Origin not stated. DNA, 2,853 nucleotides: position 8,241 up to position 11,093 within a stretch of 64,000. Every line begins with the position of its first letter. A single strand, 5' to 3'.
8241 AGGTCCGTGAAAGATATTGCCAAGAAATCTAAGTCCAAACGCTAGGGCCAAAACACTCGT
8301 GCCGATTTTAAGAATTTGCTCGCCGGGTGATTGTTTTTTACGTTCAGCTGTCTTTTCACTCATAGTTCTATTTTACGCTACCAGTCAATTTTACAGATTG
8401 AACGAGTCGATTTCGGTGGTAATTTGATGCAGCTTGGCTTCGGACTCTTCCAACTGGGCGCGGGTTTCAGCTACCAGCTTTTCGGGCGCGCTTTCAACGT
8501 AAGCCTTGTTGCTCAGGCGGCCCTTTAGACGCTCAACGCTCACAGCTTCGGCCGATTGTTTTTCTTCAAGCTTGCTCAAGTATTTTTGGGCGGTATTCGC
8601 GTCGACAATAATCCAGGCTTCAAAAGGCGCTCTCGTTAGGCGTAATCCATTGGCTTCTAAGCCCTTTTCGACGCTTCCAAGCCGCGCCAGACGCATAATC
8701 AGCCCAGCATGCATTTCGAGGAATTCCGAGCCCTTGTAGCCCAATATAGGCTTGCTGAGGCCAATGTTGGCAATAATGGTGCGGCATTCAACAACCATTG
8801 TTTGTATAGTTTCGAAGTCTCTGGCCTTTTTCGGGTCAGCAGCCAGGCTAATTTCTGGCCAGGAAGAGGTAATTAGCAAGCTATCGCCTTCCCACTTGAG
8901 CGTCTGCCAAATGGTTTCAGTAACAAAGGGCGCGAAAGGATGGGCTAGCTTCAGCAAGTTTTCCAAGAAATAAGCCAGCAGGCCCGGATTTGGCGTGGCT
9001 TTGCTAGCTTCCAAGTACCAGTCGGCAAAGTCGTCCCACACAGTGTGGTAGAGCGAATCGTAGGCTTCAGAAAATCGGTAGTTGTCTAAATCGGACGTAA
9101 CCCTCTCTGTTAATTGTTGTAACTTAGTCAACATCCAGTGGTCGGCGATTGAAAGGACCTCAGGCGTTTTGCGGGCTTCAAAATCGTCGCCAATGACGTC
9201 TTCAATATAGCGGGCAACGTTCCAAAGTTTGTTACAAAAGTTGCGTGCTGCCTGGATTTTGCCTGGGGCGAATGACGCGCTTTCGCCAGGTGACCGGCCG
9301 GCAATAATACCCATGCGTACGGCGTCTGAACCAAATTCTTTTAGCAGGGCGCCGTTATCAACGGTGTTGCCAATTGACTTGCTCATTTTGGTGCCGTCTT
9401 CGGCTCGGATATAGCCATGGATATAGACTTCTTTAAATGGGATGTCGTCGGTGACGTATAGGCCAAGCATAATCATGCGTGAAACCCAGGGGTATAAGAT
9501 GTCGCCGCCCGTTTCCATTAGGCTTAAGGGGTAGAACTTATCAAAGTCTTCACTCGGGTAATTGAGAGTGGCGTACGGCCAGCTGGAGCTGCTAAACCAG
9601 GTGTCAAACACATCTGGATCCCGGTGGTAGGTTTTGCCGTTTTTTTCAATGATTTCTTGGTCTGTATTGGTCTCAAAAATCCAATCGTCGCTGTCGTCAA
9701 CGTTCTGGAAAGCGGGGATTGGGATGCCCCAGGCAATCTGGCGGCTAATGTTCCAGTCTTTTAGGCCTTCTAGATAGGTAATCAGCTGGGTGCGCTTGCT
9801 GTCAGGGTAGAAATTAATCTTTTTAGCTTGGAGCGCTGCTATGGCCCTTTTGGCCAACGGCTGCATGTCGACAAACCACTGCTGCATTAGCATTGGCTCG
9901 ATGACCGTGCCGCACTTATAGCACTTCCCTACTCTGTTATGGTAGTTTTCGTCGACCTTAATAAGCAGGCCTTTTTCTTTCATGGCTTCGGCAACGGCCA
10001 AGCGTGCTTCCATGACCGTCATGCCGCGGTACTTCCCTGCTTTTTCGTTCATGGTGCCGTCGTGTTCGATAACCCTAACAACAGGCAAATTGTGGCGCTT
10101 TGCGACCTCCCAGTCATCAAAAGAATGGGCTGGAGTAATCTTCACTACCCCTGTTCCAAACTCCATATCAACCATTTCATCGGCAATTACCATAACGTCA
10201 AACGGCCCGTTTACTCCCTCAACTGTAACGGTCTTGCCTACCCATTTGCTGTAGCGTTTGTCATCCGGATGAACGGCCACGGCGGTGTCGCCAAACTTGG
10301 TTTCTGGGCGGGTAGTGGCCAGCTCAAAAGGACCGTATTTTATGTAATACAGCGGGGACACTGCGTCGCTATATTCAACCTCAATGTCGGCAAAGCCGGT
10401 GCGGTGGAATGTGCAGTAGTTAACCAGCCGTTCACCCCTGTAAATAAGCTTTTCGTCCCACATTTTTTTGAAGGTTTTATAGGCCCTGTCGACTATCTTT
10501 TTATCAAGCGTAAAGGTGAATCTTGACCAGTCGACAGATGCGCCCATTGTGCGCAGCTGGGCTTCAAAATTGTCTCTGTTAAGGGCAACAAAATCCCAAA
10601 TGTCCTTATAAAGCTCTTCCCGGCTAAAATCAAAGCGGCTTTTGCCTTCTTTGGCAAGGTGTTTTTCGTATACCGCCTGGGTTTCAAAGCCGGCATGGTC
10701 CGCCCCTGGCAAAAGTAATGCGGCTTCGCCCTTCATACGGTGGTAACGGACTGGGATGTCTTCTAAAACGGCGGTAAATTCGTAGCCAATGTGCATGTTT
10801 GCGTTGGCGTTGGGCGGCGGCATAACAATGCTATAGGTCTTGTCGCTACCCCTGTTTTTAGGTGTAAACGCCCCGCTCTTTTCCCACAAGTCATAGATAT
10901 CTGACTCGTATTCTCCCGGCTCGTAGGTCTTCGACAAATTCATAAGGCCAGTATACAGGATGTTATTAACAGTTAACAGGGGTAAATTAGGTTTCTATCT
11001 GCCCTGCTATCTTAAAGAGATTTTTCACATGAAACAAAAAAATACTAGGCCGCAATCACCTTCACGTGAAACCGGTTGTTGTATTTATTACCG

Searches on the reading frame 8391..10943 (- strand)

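Call 10: search_protein_families(library=pfam, proteins=[window:8391-10943:-], max_evalue=0.01)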
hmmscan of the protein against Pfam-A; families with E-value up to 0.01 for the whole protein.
window:8391-10943:- (850 aa): 6 families
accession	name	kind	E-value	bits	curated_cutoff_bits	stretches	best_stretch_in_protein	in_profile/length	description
PF00133.28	tRNA-synt_1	-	3.2e-111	372.5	22.7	1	16-548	2-404/414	tRNA synthetases class I (I, L, M and V)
PF08264.19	Anticodon_1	-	1.1e-31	110.1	25.1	1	601-731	1-140/148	Anticodon-binding domain of tRNA ligase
PF09334.17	tRNA-synt_1g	-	4.7e-20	72.1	20.1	3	42-189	6-135/391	tRNA synthetases class I (M)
PF10458.14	Val_tRNA-synt_C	-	2.9e-07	31.1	25.9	1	800-845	17-62/66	Valyl tRNA synthetase tRNA binding arm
PF13603.12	tRNA-synt_1_2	-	5.8e-07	29.6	25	1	252-300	100-148/185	Leucyl-tRNA synthetase, editing domain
PF01406.26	tRNA-synt_1e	-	0.0019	18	27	0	479-546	214-280/301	tRNA synthetases class I (C) catalytic domain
